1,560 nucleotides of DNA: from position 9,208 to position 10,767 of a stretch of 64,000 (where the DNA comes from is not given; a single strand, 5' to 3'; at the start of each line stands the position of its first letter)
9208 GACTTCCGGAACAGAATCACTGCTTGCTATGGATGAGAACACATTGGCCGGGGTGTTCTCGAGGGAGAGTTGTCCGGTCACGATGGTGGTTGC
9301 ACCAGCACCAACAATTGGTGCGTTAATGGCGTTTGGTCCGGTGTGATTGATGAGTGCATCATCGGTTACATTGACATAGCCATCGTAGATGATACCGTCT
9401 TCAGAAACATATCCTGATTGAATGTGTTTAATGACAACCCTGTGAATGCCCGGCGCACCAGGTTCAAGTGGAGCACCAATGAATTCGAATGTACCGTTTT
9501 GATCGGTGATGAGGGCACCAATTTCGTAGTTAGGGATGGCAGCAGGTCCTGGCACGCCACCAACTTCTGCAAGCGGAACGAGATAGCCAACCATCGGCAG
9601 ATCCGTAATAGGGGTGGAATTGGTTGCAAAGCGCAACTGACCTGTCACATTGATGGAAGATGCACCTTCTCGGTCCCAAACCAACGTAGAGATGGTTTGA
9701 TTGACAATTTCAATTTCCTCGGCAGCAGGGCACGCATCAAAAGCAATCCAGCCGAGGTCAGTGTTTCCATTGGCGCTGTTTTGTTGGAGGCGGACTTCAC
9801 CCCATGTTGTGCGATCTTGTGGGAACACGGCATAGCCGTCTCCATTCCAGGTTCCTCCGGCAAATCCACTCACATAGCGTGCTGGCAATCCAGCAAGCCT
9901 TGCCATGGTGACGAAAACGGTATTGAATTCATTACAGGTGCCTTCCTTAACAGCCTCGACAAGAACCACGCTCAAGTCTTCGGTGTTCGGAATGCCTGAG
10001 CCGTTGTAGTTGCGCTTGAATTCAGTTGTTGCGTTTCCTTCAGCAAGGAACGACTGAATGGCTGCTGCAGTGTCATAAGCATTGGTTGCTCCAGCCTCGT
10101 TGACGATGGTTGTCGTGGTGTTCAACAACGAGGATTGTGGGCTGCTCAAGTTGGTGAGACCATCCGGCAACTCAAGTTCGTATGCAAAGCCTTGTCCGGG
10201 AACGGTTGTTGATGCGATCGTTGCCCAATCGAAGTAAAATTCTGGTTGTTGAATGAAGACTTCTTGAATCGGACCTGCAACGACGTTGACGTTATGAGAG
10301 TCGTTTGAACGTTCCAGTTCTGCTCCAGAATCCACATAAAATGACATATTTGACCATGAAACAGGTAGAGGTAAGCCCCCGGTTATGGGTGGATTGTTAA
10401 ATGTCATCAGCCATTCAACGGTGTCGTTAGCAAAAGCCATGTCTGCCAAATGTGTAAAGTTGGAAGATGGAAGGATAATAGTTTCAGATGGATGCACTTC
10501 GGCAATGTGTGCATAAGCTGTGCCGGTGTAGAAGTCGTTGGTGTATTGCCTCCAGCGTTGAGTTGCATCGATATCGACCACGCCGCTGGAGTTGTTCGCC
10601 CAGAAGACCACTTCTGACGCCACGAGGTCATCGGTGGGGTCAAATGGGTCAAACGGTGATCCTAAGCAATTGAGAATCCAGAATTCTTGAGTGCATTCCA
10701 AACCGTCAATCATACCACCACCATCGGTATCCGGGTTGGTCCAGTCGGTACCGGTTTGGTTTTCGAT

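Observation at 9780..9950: Transglutaminase-like core inside the giant protein, with the catalytic His position apparently substituted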

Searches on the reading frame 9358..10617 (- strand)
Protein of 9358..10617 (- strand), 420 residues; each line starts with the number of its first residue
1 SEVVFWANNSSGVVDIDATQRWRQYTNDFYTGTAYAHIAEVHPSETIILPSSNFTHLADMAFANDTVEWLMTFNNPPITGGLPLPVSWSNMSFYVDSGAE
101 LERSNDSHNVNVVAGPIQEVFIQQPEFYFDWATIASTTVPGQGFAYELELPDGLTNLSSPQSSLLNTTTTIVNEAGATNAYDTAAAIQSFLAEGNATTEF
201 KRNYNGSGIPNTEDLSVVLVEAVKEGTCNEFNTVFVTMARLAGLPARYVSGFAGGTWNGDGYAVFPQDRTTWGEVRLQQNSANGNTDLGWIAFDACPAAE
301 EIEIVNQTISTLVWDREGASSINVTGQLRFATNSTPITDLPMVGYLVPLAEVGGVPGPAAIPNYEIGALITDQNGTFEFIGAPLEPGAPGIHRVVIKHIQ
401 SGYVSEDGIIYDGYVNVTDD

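Call 10: find_homologous_proteins(query=window:9358-10464:-)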
Query seq(369 aa) (369 aa): 18 proteins with E <= 0.001 among 5909 candidates.
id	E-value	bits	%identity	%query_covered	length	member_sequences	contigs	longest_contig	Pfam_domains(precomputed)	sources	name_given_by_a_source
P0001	1.2e-148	513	81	74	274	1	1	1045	PF01841.26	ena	-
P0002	8.4e-141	487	83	70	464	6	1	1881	PF01841.26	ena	-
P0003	4.4e-133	462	56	100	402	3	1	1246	PF01841.26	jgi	jgi:hypothetical protein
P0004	2.2e-117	410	56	90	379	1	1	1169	PF01841.26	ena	-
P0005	5.4e-101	356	59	76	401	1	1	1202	PF01841.26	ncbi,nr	ncbi:MAG: transglutaminase-like domain-containing protein, partial [Candidatus Thermoplasmatota arch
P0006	4.6e-98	347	59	71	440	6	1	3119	PF01841.26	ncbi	ncbi:MAG: transglutaminase-like domain-containing protein, partial [Candidatus Poseidoniaceae archae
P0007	7.8e-92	326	50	83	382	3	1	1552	PF01841.26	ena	-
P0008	5.7e-90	320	60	66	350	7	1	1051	PF01841.26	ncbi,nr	ncbi:MAG: transglutaminase-like domain-containing protein, partial [Candidatus Thermoplasmatota arch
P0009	1.1e-88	316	60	64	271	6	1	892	PF01841.26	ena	-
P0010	8.1e-87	310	52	78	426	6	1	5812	PF01841.26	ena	-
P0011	7.9e-86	306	57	66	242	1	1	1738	PF01841.26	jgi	-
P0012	3.8e-73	265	51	66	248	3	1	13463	PF01841.26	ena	-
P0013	1.0e-69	253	41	100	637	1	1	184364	PF01841.26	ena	-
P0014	2.4e-50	190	50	50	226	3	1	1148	PF01841.26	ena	-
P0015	1.4e-47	181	49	50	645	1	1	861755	-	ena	-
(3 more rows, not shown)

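Call 33: find_related_loci(query=window:9358-10617:-, collection=genome_contigs, flank=10000)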
Query seq(420 aa) (420 aa) in genome_contigs; peptide patterns used: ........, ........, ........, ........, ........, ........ (x = any residue, [..] = any of these).
135 stretches matched a pattern; 80 encode a relative of the query (tblastn E <= 1e-3); 79 distinct loci.
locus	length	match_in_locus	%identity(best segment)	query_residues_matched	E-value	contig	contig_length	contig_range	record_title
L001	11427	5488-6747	94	1-420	0e+0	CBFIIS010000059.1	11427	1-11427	MAG: Candidatus Poseidoniaceae archaeon isolate Co_bin_798_indstr genome assembly, contig: Co_bin_798_indstr_c59, whole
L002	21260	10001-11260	90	1-420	0e+0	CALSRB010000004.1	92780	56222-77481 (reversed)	MAG: Candidatus Poseidoniaceae archaeon isolate B_MB87 genome assembly, contig: contig_24265_B_MB87, whole genome shotgu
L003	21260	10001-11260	90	1-420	0e+0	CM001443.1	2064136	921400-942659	MAG: uncultured Candidatus Poseidoniales archaeon isolate MG-II chromosome, whole genome shotgun sequence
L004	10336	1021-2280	90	1-420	0e+0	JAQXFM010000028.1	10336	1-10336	MAG: Candidatus Poseidoniaceae archaeon isolate cluster3-bin.98 k119_75228, whole genome shotgun sequence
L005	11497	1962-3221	85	1-420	0e+0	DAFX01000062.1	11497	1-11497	MAG TPA_asm: Euryarchaeota archaeon UBA433 UBA433_contig_90, whole genome shotgun sequence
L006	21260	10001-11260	84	1-420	0e+0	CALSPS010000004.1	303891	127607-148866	MAG: Candidatus Poseidoniaceae archaeon isolate C_MB351 genome assembly, contig: contig_18115_C_MB351, whole genome shot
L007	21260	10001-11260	83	1-420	0e+0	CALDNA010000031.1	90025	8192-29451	MAG TPA_asm: uncultured euryarchaeote isolate ERR599035_bin.45_CONCOCT_v1.1_MAG genome assembly, contig: ERZ840559.35, w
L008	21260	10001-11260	83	1-420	0e+0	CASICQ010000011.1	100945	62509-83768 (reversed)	MAG: Candidatus Poseidoniaceae archaeon isolate FRAM_WSC20_S10_BML_bin_147_1 genome assembly, contig: FRAM_WSC20_S10_BML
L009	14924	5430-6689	83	1-420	0e+0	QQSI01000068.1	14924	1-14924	MAG: Candidatus Poseidoniales archaeon isolate bin_35 U_43220-68, whole genome shotgun sequence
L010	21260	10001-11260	83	1-420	0e+0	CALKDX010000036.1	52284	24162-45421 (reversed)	MAG: Candidatus Poseidoniaceae archaeon isolate S4_Bin_Bin_159_sub_1 genome assembly, contig: c_000000651871, whole geno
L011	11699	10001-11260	83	1-420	0e+0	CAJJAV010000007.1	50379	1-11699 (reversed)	uncultured Candidatus Poseidoniales archaeon isolate FRAM18_bin109 genome assembly, contig: FRAM17_bin109-7, whole genom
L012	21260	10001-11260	81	1-420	0e+0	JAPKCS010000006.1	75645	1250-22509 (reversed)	MAG: Candidatus Poseidoniaceae archaeon isolate ANT-70 NODE_36_length_75645_cov_10.059849, whole genome shotgun sequence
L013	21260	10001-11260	96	1-420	0e+0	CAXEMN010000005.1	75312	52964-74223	MAG TPA_asm: uncultured Candidatus Poseidoniales archaeon isolate ERR598963_concoct_97 genome assembly, contig: ERZ83144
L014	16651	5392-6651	66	1-420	0e+0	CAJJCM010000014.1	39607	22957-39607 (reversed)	uncultured Candidatus Poseidoniales archaeon isolate FRAM18_bin092 genome assembly, contig: FRAM17_bin092-14, whole geno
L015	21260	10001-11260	66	1-420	0e+0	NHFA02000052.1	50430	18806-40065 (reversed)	MAG: Euryarchaeota archaeon TMED99 53233, whole genome shotgun sequence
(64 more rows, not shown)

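Call 35: predict_structure(alignment_id=A3)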
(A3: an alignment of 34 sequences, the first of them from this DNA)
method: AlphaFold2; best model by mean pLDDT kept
length: 420 residues; sequences in the alignment: 34
mean_pLDDT: 71.3   pTM: 0.69
mean pLDDT of the five models: 71.3, 68.8, 68.5, 66.7, 66.4
residues with pLDDT >= 90: 101; 70-90: 153; 50-70: 81; < 50: 85
segments of 3 or more residues with pLDDT < 50: 1-19, 26-66, 85-94, 125-127, 257-262
pLDDT, mean of each block of 10 residues (from residue 1): 25 34 48 39 32 30 43 58 50 50 56 64 52 80 71 80 90 93 95 91 85 84 89 92 85 55 57 85 79 87 90 79 92 89 89 76 89 93 80 85 71 83
secondary structure, 60 per line:
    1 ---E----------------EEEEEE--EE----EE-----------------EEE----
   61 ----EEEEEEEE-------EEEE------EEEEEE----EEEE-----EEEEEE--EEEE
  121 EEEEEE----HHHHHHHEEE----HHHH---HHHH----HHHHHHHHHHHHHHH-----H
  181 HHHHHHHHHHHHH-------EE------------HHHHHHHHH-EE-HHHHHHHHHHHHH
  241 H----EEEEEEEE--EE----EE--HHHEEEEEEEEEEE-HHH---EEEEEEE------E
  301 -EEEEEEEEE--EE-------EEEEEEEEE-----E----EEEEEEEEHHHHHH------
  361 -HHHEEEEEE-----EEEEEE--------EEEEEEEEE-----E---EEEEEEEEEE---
elements in order: E21-26 E54-56 E65-72 E80-83 E90-95 E100-103 E109-114 E117-126 H131-137 E138-140 H145-148 H152-155 H160-174 H180-193 H215-223 H228-241 E246-253 E269-279 E287-293 E302-310 E322-330 E341-348 H349-354 E365-370 E376-381 E390-398 E408-417
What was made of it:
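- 10096..10617 (-): Clade-specific beta-rich subdomain (aa 762-935) directly upstream of the TGase core. Mostly beta-strands in the AF2 model, with low to medium confidence (call 35).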

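Call 39: fold_search(model_id=the predicted structure, library=pdb)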
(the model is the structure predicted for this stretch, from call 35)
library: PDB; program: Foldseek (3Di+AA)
matches with E <= 10: 1606; with E <= 0.001: 28
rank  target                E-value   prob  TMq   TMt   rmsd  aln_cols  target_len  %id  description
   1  6g49                  1.2e-07  1.00  0.35  0.48   7.2       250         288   16  Crystal structure of the periplasmic domain of TgpA from Pseudomonas aeruginosa (released 2019-04-10)
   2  6g4h                  2.5e-07  1.00  0.35  0.50   9.2       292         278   14  Crystal structure of the periplasmic domain of TgpA from Pseudomonas aeruginosa bound to ethylmercury (released 2019-04-10)
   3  5mho_A                1.1e-05  0.97  0.20  0.13  22.7       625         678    9  FXIIIa in complex with the inhibitor ZED2369 (released 2017-12-20)
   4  9jtz_C                5.5e-05  1.00  0.20  0.32   4.6       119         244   13  Crystal structure of Nir2 C-terminal domain in complex with phosphatidic acid (released 2025-10-15)
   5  5n40                  5.5e-05  1.00  0.19  0.22  14.7       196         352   12  Structure of Yersinia pseudotuberculosis adhesin InvE (released 2017-04-12)
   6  8wa2_F                8.1e-05  1.00  0.19  0.07  11.4       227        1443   13  cryo-EM structure of native mastigonemes isolated from Chlamydomonas reinhardtii at 3.0 angstrom resolution (released 2024-04-10)
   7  5t98_B                2.5e-04  1.00  0.18  0.10  16.2       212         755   12  Crystal structure of BuGH2Awt (released 2017-09-13)
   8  9jtz_B                2.8e-04  1.00  0.19  0.30   5.0       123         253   14  Crystal structure of Nir2 C-terminal domain in complex with phosphatidic acid (released 2025-10-15)
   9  9jz1_C                3.1e-04  1.00  0.19  0.31   4.8       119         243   13  Crystal structure of Nir2 C-terminal domain in complex with phosphate (released 2025-10-15)
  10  9jzp_B                3.3e-04  1.00  0.19  0.29   5.0       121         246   16  Crystal structure of Nir2 C-terminal domain (released 2025-10-15)
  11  9jz1_A                3.5e-04  1.00  0.18  0.29   4.9       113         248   15  Crystal structure of Nir2 C-terminal domain in complex with phosphate (released 2025-10-15)
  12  7rsk_A                3.7e-04  0.99  0.17  0.10  16.2       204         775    9  The crystal structure from microfluidic crystals of glycosyl hydrolase family 2 (GH2) member from Bacteroides cellulos (released 2021-08-25)
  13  9n9j_P2               3.9e-04  0.96  0.20  0.14  20.3       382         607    9  Structure of a GRP94 folding intermediate engaged with a CCDC134- and FKBP11-bound secretory translocon (released 2025-11-19)
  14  6tpl_A                4.4e-04  1.00  0.19  0.37  16.0       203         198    9  D0-D1 domain of Intimin (released 2021-01-13)
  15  5irb_A                4.4e-04  0.97  0.17  0.22  13.3       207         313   17  Structural insight into host cell surface retention of a 1.5-MDa bacterial ice-binding adhesin (released 2017-07-19)
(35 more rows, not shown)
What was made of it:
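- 10096..10617 (-): In the 420-aa model, Foldseek aligns 250 columns with the TgpA periplasmic domain (call 39).
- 4351..9663 (-): About 1,770 aa of diverged Ig-like/beta-sandwich domains (aa 1080-2850), read as a stalk. Fold matches to adhesin, intimin and macroglobulin Ig-like domains for the first of these domains (call 39).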

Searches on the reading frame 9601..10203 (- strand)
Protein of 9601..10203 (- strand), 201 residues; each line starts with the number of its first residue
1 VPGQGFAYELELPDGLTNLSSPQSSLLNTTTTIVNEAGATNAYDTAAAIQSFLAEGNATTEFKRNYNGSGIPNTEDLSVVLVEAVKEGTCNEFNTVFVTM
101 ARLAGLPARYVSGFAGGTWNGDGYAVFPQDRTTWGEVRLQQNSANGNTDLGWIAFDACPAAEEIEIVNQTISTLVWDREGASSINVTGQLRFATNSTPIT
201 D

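Call 7: search_solved_structures(query=window:9601-10203:-, max_evalue=10, show_alignments=5)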
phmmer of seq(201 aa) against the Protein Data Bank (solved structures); distinct sequences matched with E-value up to 10: 3.
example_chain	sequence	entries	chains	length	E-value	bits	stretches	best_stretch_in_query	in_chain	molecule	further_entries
6g49_A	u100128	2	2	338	0.049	16.5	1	85-136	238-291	Protein-glutamine gamma-glutamyltransferase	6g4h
7pzy_9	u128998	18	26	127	0.42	13.5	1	37-97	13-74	Ribosomal 60S subunit protein L26B | Ribosomal protein L24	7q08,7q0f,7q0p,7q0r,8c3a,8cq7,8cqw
3isr_A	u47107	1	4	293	0.62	12.9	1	83-126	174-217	Transglutaminase-like enzymes, putative cysteine protease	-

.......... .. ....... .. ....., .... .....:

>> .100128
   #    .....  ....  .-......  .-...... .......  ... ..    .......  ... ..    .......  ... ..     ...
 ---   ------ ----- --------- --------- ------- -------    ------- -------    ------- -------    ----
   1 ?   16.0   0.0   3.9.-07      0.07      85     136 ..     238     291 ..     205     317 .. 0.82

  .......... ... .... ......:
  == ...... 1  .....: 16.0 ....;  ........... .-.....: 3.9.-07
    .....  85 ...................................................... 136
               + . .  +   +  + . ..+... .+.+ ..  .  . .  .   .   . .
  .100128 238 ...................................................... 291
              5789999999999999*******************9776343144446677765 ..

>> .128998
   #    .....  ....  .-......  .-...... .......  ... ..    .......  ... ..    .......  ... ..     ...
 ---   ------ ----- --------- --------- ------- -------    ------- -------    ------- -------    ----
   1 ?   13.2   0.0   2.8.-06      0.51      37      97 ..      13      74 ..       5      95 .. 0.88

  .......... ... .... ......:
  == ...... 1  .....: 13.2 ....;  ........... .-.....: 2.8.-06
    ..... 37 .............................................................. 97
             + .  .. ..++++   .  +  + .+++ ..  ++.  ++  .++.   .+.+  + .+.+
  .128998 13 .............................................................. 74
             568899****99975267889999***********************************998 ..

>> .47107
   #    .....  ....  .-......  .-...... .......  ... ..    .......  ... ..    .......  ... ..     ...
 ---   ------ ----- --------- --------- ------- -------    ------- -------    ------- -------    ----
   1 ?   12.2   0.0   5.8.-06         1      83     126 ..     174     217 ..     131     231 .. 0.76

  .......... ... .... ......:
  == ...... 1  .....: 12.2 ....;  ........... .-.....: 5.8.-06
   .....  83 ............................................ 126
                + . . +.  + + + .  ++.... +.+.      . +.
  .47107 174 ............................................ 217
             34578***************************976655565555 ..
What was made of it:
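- Checked: phmmer aligns TgpA '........' to '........' (call 7).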

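Call 78: predict_structure(alignment_id=A5)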
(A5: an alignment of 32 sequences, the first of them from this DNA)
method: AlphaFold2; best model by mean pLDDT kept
length: 161 residues; sequences in the alignment: 32
mean_pLDDT: 84.3   pTM: 0.77
mean pLDDT of the five models: 84.3, 84.2, 84.0, 81.0, 80.2
residues with pLDDT >= 90: 75; 70-90: 62; 50-70: 17; < 50: 7
segments of 3 or more residues with pLDDT < 50: 159-161
pLDDT, mean of each block of 10 residues (from residue 1): 86 93 94 92 87 86 90 94 94 87 86 91 74 91 57 52 40
secondary structure, 60 per line:
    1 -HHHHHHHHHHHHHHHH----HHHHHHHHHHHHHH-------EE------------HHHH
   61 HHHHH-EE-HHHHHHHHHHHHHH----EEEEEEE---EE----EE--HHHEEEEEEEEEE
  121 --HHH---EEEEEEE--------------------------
elements in order: H2-17 H22-35 H57-65 H70-83 E88-94 E111-120 E129-135
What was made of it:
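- On Transglutaminase-like superfamily (Pfam PF01841, Transglut_core): C989 is the first residue of a helix, T1031 is on the next long strand, and D1055 is at the end of the following strand (call 35, 78).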

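Call 81: fold_search(model_id=the predicted structure, library=pdb)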
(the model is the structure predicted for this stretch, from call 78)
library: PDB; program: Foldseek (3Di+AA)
matches with E <= 10: 241; with E <= 0.001: 3
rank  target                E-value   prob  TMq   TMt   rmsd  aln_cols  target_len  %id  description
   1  6g49                  1.6e-05  1.00  0.60  0.36   3.1       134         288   19  Crystal structure of the periplasmic domain of TgpA from Pseudomonas aeruginosa (released 2019-04-10)
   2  6g4h                  3.1e-05  1.00  0.60  0.37   3.2       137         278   18  Crystal structure of the periplasmic domain of TgpA from Pseudomonas aeruginosa bound to ethylmercury (released 2019-04-10)
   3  9crn                  7.7e-04  1.00  0.52  0.25   5.0       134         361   17  Crystal structure of Streptococcus pyogenes TglA (released 2024-08-14)
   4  8rmy_D                1.9e-02  1.00  0.47  0.18   6.9       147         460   18  Transglutaminase 3 in complex with inhibitor Z-don and DH patient-derived Fab DH63-A02 (released 2025-03-12)
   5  4xz7_B                2.2e-02  0.99  0.47  0.22  10.4       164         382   15  Crystal structure of a TGase (released 2015-06-24)
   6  5mhl_B                2.4e-02  1.00  0.48  0.13   5.8       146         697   17  FXIIIa in complex with the inhibitor Mi0621 (released 2017-12-20)
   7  9e5c_1m               2.4e-02  0.99  0.41  0.16   5.1       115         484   13  Cryo-EM structure of 96 nm repeat of microtubule doublet from T. brucei flagellum (released 2025-03-12)
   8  8rmy_A                2.9e-02  0.99  0.46  0.18   6.9       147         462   16  Transglutaminase 3 in complex with inhibitor Z-don and DH patient-derived Fab DH63-A02 (released 2025-03-12)
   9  3kd4_A                3.1e-02  0.99  0.46  0.17   6.6       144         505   15  CRYSTAL STRUCTURE OF A PUTATIVE PROTEASE (BDI_1141) FROM PARABACTEROIDES DISTASONIS ATCC 8503 AT 2.00 A RESOLUTION (released 2009-11-24)
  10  4kty_B                3.1e-02  0.99  0.47  0.13   6.2       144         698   18  Fibrin-stabilizing factor with a bound ligand (released 2013-12-04)
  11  8rmx_D                3.5e-02  0.99  0.47  0.18   6.9       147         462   16  Transglutaminase 3 in complex with DH patient-derived Fab DH63-A02 (released 2025-03-12)
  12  8oxx_A                3.7e-02  0.99  0.47  0.18   6.9       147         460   18  Transglutaminase 3 in complex with inhibitor Z-don and DH patient-derived Fab DH63-B02 (released 2023-10-18)
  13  5mhm_A                4.8e-02  0.99  0.47  0.13   5.8       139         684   17  FXIIIa in complex with the inhibitor ZED1630 (released 2017-12-20)
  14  8rmx_A                5.1e-02  0.99  0.47  0.18   6.9       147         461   16  Transglutaminase 3 in complex with DH patient-derived Fab DH63-A02 (released 2025-03-12)
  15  5mho_B                6.9e-02  0.98  0.47  0.13   5.6       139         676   17  FXIIIa in complex with the inhibitor ZED2369 (released 2017-12-20)
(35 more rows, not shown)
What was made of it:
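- On Transglutaminase-like superfamily (Pfam PF01841, Transglut_core): Foldseek hits are TgpA, TglA, TG3, FXIIIa and arylamine N-acetyltransferases (call 81).
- On Inactive TGase-fold pseudo-enzymes (a functional class, not one homologous family): Fold: call 81.
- Closest known: TgpA. Same: It is the best fold match (TM 0.60, rmsd 3.1 A, call 81).
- Checked: The AF2 core model (pLDDT 84) has P. aeruginosa TgpA 6g49 as its best PDB fold match: probability 1.0, TM 0.60, rmsd 3.1 A over 134 columns (call 78, 81).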
